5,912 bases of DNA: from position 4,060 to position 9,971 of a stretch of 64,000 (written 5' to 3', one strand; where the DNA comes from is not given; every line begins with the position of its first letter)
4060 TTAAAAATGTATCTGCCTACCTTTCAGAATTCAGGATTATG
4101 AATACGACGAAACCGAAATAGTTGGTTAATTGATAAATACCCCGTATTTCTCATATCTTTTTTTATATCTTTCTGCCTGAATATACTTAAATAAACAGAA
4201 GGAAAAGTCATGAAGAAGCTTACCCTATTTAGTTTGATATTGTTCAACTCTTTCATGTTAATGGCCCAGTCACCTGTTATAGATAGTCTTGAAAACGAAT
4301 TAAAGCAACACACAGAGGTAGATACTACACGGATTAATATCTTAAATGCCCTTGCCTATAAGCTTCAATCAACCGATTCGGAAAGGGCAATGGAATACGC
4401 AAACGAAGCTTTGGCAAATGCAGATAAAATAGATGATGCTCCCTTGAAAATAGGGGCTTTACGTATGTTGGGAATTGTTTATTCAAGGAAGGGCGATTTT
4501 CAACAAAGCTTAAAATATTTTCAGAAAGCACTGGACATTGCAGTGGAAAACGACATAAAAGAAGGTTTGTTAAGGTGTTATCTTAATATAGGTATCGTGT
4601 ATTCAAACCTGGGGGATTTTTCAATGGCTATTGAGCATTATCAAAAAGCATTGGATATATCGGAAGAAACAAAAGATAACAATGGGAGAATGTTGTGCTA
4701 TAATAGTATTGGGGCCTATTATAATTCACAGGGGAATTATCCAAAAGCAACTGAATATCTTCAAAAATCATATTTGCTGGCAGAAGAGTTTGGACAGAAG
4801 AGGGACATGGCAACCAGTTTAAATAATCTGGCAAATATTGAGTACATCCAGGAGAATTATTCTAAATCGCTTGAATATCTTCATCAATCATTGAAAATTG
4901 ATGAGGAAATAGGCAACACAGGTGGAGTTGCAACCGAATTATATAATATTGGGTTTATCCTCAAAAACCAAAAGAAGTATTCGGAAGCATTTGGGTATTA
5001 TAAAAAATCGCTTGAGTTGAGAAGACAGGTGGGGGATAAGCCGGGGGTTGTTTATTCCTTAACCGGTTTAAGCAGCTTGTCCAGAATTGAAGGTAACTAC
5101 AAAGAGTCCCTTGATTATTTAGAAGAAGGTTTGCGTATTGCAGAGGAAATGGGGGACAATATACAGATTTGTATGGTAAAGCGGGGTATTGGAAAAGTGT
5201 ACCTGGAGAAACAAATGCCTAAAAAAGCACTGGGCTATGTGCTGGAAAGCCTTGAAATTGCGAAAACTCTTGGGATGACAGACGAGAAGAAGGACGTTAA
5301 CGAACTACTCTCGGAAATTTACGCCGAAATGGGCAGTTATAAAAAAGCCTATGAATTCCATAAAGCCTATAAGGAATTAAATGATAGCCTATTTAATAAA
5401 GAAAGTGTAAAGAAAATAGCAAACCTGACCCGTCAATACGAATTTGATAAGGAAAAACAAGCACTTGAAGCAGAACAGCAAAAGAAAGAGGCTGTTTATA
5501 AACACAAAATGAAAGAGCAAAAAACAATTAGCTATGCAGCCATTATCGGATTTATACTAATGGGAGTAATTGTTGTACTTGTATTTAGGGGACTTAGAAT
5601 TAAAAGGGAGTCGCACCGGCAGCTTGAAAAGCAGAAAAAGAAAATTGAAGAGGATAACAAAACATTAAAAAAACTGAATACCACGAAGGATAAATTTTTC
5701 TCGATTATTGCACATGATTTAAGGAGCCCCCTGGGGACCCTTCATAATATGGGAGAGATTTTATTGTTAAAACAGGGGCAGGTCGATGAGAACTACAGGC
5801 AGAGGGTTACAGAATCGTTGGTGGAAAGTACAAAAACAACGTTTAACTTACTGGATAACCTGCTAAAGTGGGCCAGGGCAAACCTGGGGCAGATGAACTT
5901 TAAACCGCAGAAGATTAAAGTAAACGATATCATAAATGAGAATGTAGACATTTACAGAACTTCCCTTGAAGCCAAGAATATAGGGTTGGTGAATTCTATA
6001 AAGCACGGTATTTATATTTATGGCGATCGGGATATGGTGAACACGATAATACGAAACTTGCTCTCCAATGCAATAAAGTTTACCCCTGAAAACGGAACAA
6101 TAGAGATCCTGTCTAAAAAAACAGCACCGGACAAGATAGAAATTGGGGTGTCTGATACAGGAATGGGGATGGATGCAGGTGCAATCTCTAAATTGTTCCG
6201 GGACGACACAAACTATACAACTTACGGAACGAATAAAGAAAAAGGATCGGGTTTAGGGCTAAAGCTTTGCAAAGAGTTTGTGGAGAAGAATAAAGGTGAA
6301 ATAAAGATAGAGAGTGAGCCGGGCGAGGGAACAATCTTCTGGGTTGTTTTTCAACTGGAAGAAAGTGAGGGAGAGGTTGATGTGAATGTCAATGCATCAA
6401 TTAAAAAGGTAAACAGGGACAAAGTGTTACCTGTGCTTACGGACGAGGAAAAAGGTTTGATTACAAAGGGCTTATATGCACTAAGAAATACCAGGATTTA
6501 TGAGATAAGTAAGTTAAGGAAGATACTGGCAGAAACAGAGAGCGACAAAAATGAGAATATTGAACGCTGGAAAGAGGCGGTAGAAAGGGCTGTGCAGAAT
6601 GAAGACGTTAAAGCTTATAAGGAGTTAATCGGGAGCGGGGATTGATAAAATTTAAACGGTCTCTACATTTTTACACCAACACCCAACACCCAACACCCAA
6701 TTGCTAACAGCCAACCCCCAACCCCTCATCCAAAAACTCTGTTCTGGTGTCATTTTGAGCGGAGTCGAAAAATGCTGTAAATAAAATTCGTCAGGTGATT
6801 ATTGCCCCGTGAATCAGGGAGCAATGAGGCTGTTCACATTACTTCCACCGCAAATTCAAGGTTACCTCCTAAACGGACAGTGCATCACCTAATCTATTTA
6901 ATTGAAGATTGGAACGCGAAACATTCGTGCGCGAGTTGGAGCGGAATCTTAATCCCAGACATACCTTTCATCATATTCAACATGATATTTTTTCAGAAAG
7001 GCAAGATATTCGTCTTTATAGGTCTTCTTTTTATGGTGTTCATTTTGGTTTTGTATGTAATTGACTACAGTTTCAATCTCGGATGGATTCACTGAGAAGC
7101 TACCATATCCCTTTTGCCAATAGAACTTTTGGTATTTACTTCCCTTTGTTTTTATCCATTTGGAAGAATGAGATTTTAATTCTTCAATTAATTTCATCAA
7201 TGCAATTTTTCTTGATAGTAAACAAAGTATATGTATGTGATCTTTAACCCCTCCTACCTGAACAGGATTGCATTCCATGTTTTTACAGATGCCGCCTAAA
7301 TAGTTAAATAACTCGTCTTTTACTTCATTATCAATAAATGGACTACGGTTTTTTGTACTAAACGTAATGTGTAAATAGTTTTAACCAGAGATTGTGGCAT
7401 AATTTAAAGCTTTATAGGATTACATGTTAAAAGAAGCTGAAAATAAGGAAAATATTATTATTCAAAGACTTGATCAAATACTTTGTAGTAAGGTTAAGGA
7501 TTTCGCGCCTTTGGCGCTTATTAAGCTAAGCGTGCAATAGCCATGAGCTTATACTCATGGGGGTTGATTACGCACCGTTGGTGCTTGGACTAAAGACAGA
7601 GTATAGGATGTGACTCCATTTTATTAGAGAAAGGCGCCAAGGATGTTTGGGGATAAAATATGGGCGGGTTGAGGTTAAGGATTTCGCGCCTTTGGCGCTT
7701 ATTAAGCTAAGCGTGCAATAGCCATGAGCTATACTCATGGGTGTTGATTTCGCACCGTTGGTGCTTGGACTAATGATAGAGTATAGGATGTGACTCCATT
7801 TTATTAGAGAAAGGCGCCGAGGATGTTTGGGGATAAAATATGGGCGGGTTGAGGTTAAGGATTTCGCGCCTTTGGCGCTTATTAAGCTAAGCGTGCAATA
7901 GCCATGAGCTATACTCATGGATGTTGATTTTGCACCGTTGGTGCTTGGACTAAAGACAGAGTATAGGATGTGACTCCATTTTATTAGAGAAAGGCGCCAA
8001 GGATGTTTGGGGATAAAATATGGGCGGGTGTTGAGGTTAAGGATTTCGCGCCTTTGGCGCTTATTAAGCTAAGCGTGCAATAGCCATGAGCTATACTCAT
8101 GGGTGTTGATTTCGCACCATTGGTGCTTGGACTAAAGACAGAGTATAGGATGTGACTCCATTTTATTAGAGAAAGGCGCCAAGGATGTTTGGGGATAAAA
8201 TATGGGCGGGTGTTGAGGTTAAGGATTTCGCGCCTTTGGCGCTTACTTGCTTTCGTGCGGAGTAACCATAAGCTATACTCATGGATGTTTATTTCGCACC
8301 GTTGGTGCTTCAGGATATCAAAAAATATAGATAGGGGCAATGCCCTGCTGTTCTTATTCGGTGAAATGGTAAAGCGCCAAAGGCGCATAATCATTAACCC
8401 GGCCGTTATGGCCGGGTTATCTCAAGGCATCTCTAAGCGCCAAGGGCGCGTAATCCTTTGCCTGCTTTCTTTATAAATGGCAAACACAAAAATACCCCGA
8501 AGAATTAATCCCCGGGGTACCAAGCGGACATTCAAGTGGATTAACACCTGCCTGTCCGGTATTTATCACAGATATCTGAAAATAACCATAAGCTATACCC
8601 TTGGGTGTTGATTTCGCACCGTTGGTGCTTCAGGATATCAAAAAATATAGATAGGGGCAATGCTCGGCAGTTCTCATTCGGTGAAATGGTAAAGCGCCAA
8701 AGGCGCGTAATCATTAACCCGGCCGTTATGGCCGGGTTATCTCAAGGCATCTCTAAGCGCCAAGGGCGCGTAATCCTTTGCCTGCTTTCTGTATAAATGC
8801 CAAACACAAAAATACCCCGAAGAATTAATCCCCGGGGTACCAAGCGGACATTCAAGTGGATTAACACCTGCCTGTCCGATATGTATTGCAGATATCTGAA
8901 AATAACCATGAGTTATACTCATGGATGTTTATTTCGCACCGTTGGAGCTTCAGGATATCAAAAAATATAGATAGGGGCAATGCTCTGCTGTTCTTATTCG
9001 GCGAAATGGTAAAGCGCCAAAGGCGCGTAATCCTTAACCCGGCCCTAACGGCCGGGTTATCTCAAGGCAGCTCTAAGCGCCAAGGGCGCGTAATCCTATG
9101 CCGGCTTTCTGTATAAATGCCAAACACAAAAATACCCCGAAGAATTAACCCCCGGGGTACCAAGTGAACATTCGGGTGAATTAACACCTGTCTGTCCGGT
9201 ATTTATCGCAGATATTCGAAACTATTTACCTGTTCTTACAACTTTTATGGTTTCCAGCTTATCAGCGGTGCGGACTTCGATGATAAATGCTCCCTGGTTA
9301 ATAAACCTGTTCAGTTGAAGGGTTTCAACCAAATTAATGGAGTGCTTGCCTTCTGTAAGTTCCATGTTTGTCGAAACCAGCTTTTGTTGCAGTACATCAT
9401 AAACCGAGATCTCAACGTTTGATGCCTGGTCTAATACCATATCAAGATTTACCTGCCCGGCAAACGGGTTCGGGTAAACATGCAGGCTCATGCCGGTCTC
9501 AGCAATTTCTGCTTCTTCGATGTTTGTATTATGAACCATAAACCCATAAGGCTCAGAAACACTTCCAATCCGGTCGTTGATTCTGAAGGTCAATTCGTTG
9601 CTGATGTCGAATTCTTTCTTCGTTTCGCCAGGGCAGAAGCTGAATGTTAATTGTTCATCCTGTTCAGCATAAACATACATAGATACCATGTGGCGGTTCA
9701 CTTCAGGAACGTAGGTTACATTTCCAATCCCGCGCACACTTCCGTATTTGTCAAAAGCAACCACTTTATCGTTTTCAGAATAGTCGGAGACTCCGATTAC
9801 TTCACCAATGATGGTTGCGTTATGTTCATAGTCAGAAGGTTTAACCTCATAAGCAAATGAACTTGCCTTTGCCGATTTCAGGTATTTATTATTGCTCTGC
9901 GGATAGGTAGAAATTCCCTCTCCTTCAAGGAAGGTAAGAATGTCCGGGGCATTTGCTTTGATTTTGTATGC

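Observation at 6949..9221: RAYT-type HUH transposase gene abutting a 1.7-kb two-tier tandem array of REP-like hairpins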

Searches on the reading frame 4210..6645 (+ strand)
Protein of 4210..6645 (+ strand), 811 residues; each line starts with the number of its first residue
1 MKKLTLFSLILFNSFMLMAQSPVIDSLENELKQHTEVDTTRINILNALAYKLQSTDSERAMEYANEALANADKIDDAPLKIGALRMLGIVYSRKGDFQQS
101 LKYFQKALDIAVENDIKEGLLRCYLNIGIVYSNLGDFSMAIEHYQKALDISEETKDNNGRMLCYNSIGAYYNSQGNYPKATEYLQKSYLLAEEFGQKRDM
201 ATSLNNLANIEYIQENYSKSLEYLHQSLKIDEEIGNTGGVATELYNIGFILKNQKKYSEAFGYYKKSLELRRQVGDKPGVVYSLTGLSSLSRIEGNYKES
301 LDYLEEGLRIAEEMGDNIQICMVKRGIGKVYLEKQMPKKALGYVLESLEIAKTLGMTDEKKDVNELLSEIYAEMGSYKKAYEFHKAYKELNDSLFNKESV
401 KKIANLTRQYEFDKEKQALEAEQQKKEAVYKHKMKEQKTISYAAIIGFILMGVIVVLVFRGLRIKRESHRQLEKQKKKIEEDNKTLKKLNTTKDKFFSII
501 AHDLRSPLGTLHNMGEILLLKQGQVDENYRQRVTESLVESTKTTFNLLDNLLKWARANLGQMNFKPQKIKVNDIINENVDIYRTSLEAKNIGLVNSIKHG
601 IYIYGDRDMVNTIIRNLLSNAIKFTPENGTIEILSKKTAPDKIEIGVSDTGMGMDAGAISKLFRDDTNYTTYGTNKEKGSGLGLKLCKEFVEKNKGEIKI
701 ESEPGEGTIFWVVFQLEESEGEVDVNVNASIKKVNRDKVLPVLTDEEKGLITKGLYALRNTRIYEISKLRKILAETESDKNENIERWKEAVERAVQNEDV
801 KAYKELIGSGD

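Call 14: find_encoding_contigs(protein=window:4210-6645:+, flank=10000, max_places=10)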
Protein window:4210-6645:+ (811 aa): no gene with exactly this product is on record in the collection.
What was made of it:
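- Dispersal in this particular genome is therefore not shown, and the source genome could not be found (call 14).
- Tried and rejected: It is not on record (call 14), so no genome-wide census of the source was possible.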

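Call 15: search_protein_families(library=ncbifam, proteins=[window:4210-6645:+], max_evalue=0.01)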
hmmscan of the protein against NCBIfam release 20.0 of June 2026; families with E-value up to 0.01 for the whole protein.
window:4210-6645:+ (811 aa): 89 families (the best 25 are shown)
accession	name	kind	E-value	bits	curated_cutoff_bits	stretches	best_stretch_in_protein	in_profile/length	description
NF053520.1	HK_Porph_FimS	equivalog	9.9e-99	331.3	600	2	210-713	133-614/618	sensor histidine kinase FimS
NF006800.0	PRK09303.1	equivalog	1.6e-37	129.4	342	1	466-712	124-373/383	histidine kinase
NF046044.1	PnpS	equivalog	3.4e-37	128.4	400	1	479-714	156-389/390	two-component system histidine kinase PnpS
TIGR02966.1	phoR_proteo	equivalog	5.3e-36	124.3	334.2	1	476-714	97-333/333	phosphate regulon sensor histidine kinase PhoR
TIGR02956.1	TMAO_torS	equivalog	1.7e-35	122.4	676.5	1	471-742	442-707/967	TMAO reductase system sensor histidine kinase/response regulator TorS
NF047874.1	MASE3_PAS_HK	subfamily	1.4e-33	116.6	560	1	397-739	307-647/655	MASE3 domain-containing sensor histidine kinase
NF033092.0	HK_WalK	equivalog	6.4e-33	114.2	725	1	487-713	366-591/594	cell wall metabolism sensor histidine kinase WalK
NF041947.1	LuxQ_Vibrio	equivalog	7.9e-33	113.3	1200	1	487-728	466-708/843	quorum-sensing autoinducer 2 sensor kinase/phosphatase LuxQ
NF008312.0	PRK11100.1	equivalog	2.3e-32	112.4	356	1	467-712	231-470/477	two-component system sensor histidine kinase CreC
NF008468.0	PRK11360.1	equivalog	2.9e-30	105.2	646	1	495-721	398-613/616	two-component system sensor histidine kinase AtoS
NF045903.1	CuHisKinLciSLeg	equivalog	3.9e-30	105.5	700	1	495-711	141-353/357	copper-responsive two-component system sensor histidine kinase LciS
TIGR01386.1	cztS_silS_copS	subfamily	5.3e-30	104.8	292.55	1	483-714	228-456/457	heavy metal sensor histidine kinase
NF041832.1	near_NosP_CTERM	subfamily_domain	1.4e-29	103.3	400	1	490-759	4-271/370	NahK/ErcS family hybrid sensor histidine kinase/response regulator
NF041735.1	hist_kin_RppB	equivalog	4.7e-28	98.2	400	1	495-712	218-435/438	two-component system sensor histidine kinase RppB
NF011874.0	PRK15347.1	equivalog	4.8e-28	97.7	852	1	470-720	371-618/921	two component system sensor kinase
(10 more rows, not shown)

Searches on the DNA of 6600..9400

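Call 9: search_rna_families(source=window, start=6600, end=9400, threshold=evalue, max_evalue=5, show_alignments=3)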
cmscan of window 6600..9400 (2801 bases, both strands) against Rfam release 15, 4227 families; matches with E-value up to 5: 9.
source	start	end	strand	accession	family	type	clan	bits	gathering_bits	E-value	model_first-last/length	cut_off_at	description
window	7434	7520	+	RF01288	snoR31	Gene; snRNA; snoRNA; CD-box;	-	21.8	44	2.4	1-93/93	no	Small nucleolar RNA snoR31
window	8693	8736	-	RF01687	Acido-Lenti-1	Gene; sRNA;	-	21.4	37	0.069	1-46/46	no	Acido-Lenti-1 RNA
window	8338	8424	-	RF02628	Hrs1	Gene; sRNA;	-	20.1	56.4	0.94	1-74/74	no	Hfq-regulated sRNA 1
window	8380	8426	-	RF01782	ASpks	Gene; antisense;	-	19.9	52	1.5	1-75/75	no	ASpks TB sRNA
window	8700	8746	-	RF01782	ASpks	Gene; antisense;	-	19.9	52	1.5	1-75/75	no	ASpks TB sRNA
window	9013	9056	-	RF01687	Acido-Lenti-1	Gene; sRNA;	-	19.6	37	0.21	1-46/46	no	Acido-Lenti-1 RNA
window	7168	7253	-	RF00439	SNORD87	Gene; snRNA; snoRNA; CD-box;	-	19.2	50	2.9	1-85/85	no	Small nucleolar RNA SNORD87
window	8994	9069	+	RF00122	GadY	Gene; sRNA;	-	16.8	45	4.9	1-114/114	no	GadY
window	8792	8837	+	RF00023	tmRNA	Gene;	CL00001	9.4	47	0.59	86-140/374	no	transfer-messenger RNA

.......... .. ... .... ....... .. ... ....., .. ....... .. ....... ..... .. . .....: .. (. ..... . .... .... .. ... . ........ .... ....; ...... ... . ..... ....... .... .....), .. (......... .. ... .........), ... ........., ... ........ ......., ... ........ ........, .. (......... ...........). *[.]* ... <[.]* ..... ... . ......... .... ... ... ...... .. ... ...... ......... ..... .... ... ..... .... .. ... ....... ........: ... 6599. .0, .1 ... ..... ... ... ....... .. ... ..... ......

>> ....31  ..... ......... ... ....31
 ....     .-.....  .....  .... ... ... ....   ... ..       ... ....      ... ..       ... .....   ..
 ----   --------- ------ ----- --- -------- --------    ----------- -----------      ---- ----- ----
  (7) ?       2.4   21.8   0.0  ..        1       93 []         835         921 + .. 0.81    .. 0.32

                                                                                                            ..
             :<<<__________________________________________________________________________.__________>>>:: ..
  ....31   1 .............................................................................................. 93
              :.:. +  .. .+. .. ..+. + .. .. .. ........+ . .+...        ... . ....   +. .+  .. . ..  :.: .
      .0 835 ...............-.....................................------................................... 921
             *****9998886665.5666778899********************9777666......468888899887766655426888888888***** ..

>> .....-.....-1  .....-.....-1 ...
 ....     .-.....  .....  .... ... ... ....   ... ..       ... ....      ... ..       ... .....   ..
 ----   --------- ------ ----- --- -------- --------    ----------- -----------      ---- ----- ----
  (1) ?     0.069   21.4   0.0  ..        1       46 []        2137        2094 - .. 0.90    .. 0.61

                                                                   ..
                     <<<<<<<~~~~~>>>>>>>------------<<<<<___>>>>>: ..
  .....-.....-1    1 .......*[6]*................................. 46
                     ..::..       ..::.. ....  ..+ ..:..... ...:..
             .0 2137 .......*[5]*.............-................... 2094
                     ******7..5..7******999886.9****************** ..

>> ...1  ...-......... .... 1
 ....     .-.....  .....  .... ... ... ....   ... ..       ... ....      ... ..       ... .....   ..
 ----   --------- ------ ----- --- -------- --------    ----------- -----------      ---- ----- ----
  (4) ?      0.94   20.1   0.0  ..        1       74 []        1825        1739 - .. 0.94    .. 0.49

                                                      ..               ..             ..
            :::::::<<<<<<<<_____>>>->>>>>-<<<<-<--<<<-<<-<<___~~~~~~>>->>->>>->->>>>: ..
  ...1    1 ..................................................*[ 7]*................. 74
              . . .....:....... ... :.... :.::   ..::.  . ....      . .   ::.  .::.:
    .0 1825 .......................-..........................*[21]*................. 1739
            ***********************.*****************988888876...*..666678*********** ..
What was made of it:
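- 8372..8392 (-): Small hairpin, GCGCC type, read on the - strand. Further copies at 8435-8455, 8692-8712, 8755-8775, 9012-9032 and 9075-9095. Rfam RF01687 scores 21.4 and 19.6 bits at 8693-8736 and 9013-9056, below the gathering score of 37 (call 9).
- On Rfam RF01687 Acido-Lenti-1: The window scores 21.4 and 19.6 bits (call 9).
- The window copies score only 21 bits in Rfam (call 9).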

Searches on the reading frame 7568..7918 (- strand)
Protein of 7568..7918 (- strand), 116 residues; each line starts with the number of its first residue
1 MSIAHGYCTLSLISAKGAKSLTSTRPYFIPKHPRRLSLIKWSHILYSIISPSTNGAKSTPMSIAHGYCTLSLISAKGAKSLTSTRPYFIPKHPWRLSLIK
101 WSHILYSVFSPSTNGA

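Call 68: search_protein_families(library=pfam, proteins=[window:7568-7918:-], max_evalue=1)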
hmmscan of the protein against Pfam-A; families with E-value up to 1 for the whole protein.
window:7568-7918:- (116 aa): 2 families
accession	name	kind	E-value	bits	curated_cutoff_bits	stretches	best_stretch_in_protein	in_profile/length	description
PF01575.25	MaoC_dehydratas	-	0.0044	17.1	27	0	61-75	50-64/123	MaoC like domain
PF18386.7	ROQ_II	-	0.18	12.1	25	0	95-107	27-39/56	Roquin II domain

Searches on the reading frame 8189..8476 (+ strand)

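Call 68: search_protein_families(library=pfam, proteins=[window:8189-8476:+], max_evalue=1)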
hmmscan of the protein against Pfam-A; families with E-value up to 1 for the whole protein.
window:8189-8476:+ (95 aa): 1 family
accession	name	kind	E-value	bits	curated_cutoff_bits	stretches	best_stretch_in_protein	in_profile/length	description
PF24732.2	ParE_like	-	0.15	12.6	24.4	1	6-37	31-62/67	ParE-like toxin domain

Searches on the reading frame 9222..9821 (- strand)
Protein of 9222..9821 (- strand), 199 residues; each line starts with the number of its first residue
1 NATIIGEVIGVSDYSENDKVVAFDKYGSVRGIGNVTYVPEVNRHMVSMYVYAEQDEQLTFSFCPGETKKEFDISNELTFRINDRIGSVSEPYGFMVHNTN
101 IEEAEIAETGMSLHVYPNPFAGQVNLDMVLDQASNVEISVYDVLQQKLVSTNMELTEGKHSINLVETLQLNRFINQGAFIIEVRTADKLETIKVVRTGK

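Call 64: search_protein_families(library=ncbifam, proteins=[window:9222-9821:-], max_evalue=1)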
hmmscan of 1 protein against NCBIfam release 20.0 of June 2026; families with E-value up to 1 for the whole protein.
window:9222-9821:- (199 aa): 3 families
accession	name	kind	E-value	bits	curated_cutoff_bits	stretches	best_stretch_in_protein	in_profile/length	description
TIGR04183.1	Por_Secre_tail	domain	2.6e-08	33.7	23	1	115-195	1-70/72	T9SS type A sorting domain-containing protein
NF038113.1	T9SSA_dep_M36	equivalog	1.5e-07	30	885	1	83-195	766-867/869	T9SS-dependent M36 family metallopeptidase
NF033708.1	T9SS_Cterm_ChiA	domain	0.17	11.8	40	0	137-195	3-53/55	T9SS sorting signal type C domain-containing protein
